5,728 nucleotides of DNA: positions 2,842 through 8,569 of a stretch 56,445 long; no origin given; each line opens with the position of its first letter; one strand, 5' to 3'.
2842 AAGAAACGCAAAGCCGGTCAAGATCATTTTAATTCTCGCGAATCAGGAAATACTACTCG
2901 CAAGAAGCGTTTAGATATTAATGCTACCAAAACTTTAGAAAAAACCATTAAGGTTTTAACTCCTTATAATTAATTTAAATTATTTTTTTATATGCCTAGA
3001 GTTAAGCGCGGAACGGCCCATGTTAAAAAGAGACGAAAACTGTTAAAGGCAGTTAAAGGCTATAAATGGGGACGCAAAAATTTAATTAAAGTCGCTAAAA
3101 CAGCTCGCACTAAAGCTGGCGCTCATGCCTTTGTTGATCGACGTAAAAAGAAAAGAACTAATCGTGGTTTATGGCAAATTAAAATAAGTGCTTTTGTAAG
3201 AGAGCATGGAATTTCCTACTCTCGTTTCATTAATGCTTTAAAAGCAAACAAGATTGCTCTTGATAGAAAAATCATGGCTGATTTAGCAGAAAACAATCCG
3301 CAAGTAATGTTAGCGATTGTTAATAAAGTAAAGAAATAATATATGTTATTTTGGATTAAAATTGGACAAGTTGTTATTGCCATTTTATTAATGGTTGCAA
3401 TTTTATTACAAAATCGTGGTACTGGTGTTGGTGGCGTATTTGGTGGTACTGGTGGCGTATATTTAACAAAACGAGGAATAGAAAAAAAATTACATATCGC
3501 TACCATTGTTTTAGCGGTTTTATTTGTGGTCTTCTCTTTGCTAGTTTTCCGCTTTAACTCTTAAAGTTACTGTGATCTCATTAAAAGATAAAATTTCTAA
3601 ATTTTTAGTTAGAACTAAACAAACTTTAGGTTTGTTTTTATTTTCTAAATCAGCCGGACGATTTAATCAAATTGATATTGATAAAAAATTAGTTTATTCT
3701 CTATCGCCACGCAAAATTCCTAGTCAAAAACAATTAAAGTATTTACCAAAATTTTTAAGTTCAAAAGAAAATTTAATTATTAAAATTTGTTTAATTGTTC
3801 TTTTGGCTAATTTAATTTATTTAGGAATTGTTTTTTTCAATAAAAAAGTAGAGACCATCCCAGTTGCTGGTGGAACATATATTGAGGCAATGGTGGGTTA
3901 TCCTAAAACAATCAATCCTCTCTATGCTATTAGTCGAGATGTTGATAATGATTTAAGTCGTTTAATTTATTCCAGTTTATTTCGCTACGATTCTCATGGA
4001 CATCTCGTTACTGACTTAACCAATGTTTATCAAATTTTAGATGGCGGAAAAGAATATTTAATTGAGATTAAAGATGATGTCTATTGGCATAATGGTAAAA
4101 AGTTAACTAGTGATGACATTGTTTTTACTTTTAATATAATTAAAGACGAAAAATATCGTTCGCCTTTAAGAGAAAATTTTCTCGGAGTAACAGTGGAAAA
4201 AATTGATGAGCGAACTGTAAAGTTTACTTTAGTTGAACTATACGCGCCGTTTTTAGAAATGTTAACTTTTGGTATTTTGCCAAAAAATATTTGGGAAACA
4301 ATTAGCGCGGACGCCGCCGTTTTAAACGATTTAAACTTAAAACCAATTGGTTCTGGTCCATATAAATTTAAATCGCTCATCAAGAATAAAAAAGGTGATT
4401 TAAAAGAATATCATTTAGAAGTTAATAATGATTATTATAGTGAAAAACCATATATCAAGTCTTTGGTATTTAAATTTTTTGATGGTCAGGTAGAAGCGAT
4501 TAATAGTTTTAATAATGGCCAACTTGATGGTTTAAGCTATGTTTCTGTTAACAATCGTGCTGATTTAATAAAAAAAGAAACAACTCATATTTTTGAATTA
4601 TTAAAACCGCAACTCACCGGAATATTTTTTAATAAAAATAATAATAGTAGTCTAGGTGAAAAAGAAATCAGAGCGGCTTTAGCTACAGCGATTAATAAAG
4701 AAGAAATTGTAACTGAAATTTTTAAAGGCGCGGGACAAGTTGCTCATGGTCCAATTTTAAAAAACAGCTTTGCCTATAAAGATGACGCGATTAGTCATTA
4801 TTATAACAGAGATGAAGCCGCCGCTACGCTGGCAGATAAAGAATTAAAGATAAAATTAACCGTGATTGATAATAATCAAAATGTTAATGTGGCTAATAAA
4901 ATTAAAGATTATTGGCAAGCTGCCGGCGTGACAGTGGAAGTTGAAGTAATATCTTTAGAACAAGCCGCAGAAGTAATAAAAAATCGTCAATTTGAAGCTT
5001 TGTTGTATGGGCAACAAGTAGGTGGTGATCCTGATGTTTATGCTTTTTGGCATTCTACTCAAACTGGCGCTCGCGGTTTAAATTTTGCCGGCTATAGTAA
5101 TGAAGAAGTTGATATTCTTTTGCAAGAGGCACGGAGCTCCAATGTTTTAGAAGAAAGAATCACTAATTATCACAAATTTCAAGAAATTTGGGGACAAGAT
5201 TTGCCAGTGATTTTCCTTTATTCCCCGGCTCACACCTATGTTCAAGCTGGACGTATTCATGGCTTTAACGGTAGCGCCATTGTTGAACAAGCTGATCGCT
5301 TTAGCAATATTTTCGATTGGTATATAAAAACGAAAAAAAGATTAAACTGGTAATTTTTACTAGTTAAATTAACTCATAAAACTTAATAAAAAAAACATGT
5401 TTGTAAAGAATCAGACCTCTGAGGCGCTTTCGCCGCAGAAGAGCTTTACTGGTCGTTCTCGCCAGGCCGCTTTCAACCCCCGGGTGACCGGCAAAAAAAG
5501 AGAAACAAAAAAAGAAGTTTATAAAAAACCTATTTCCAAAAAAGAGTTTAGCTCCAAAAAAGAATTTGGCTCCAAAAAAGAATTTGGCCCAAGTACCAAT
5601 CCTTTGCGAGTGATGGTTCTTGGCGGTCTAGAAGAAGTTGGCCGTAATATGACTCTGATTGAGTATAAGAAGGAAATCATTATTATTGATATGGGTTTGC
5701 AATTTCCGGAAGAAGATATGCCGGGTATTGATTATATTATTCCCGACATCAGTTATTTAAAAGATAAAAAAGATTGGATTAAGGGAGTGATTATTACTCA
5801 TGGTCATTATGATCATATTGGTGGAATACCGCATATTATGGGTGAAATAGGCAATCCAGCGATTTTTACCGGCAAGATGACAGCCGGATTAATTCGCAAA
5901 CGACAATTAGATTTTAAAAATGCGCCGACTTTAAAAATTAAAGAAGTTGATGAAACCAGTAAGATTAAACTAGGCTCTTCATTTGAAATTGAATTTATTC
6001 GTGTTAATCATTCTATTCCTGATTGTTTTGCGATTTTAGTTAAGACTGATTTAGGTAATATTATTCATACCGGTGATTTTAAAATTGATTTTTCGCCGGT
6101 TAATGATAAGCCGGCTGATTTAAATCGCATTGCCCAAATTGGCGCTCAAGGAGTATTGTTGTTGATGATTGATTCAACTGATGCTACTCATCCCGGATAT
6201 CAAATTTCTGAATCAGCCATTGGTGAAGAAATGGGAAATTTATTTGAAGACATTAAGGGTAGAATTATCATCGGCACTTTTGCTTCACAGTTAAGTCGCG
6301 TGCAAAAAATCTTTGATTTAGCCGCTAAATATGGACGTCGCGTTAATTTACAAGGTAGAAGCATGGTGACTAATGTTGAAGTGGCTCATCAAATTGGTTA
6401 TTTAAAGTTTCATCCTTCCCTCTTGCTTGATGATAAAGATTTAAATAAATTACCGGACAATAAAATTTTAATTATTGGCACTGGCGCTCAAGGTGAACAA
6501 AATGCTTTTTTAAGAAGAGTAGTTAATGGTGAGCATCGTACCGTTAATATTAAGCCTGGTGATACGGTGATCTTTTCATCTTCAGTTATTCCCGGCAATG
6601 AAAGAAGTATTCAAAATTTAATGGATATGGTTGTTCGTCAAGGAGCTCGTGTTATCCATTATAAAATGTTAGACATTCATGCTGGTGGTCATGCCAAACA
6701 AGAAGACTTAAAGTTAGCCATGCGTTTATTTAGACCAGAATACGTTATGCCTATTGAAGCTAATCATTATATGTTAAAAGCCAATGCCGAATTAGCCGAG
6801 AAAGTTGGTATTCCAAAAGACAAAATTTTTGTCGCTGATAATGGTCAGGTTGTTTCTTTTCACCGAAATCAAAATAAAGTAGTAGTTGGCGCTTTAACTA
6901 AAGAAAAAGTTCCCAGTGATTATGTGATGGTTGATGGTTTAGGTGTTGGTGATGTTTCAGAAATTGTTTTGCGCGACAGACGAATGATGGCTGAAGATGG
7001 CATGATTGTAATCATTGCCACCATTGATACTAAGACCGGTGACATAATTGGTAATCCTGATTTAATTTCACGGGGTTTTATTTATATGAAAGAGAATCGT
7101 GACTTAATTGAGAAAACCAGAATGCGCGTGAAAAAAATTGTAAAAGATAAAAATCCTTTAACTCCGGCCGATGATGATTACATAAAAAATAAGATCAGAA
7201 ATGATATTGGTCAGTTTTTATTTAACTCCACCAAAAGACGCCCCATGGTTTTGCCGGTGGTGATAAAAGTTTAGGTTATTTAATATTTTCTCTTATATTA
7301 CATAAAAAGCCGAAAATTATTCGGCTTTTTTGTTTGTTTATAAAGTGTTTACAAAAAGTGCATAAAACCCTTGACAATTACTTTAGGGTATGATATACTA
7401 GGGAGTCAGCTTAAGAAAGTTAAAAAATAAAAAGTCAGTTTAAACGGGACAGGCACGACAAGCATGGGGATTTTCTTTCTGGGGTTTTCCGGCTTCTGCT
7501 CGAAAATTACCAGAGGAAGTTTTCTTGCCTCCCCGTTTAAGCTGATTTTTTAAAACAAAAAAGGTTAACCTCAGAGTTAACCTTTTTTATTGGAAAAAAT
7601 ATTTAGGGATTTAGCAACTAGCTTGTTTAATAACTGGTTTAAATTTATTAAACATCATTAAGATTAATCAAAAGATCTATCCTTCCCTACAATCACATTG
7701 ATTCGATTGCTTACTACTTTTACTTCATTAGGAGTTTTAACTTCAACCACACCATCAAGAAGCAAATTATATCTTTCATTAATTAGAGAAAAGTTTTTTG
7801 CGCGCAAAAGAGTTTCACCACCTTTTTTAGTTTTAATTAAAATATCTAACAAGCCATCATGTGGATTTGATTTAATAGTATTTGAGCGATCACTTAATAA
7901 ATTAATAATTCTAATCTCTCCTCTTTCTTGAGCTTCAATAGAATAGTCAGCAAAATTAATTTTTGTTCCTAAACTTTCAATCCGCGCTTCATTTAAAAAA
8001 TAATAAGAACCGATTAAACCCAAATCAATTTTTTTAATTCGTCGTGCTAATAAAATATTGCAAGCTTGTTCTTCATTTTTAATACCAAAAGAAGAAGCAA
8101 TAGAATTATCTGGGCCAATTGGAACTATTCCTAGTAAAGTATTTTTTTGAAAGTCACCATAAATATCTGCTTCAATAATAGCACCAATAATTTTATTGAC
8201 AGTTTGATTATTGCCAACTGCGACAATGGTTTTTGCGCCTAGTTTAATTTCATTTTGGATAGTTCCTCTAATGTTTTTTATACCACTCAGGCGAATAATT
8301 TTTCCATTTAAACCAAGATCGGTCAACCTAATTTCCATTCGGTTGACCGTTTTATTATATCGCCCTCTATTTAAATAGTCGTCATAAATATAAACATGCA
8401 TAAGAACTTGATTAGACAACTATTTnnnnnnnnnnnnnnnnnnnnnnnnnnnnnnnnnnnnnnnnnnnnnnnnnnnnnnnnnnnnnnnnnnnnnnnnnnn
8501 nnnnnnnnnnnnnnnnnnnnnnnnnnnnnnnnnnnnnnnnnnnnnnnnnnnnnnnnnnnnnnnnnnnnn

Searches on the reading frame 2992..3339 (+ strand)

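Call 9: search_protein_families(library=pfam, proteins=[window:2992-3339:+], max_evalue=0.001)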
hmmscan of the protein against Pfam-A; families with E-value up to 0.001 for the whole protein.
window:2992-3339:+ (115 aa): 1 family
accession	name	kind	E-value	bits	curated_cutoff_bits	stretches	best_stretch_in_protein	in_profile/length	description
PF00453.23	Ribosomal_L20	-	8.2e-31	106.7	30.8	1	3-105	1-103/107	Ribosomal protein L20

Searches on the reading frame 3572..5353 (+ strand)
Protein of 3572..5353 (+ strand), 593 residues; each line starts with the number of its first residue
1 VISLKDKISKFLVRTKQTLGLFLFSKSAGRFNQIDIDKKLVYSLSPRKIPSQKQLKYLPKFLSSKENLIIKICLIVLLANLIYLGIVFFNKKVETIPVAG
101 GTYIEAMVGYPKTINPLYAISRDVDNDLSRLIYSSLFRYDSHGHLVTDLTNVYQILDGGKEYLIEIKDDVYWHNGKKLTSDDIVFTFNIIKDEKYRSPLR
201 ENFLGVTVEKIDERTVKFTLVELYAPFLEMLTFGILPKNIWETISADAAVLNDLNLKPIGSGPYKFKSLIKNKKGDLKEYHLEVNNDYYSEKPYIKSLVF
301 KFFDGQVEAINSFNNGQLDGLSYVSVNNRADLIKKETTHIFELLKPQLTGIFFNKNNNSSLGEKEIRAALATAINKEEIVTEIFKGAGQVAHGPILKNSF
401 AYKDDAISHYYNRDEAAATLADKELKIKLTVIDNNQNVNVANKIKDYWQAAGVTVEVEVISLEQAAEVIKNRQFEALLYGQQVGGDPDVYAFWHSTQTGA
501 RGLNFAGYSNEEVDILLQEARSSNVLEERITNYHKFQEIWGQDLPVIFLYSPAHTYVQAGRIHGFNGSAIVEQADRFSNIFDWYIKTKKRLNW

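Call 9: search_protein_families(library=pfam, proteins=[window:3572-5353:+], max_evalue=0.001)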
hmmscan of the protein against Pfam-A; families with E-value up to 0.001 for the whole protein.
window:3572-5353:+ (593 aa): 1 family
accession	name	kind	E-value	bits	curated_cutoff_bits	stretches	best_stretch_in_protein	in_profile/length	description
PF00496.27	SBP_bac_5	-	5.7e-58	197.2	32.4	1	149-495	6-360/368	Bacterial extracellular solute-binding proteins, family 5 Middle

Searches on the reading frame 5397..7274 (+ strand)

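Call 9: search_protein_families(library=pfam, proteins=[window:5397-7274:+], max_evalue=0.001)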
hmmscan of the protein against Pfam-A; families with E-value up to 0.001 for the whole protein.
window:5397-7274:+ (625 aa): 4 families
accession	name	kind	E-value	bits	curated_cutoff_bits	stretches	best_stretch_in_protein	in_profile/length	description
PF22505.1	RNase_J_b_CASP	-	2e-44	150.8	27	1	287-411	1-125/126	Ribonuclease J, beta-CASP domain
PF17770.6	RNase_J_C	-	2.4e-32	112.4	23.8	1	524-625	1-102/102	Ribonuclease J C-terminal domain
PF12706.13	Lactamase_B_2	-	8.4e-12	45.5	27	1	124-229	27-144/200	Beta-lactamase superfamily domain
PF00753.33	Lactamase_B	-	7.7e-11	42.7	22.7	1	81-155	4-71/196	Metallo-beta-lactamase superfamily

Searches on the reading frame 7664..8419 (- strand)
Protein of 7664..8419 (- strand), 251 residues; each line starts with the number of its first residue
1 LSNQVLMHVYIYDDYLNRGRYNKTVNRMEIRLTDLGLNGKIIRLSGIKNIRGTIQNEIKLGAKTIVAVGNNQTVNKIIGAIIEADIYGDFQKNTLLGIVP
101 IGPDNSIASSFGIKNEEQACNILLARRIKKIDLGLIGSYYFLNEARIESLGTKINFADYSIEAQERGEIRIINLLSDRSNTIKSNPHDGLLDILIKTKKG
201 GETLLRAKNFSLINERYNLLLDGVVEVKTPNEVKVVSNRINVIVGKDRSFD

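Call 9: search_protein_families(library=pfam, proteins=[window:7664-8419:-], max_evalue=0.001)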
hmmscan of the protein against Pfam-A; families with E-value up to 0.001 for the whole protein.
window:7664-8419:- (251 aa): 1 family
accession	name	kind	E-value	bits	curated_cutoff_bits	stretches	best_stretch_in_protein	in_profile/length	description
PF00781.29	DAGK_cat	-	1.9e-08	34.4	23.6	1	18-135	12-124/125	Diacylglycerol kinase catalytic domain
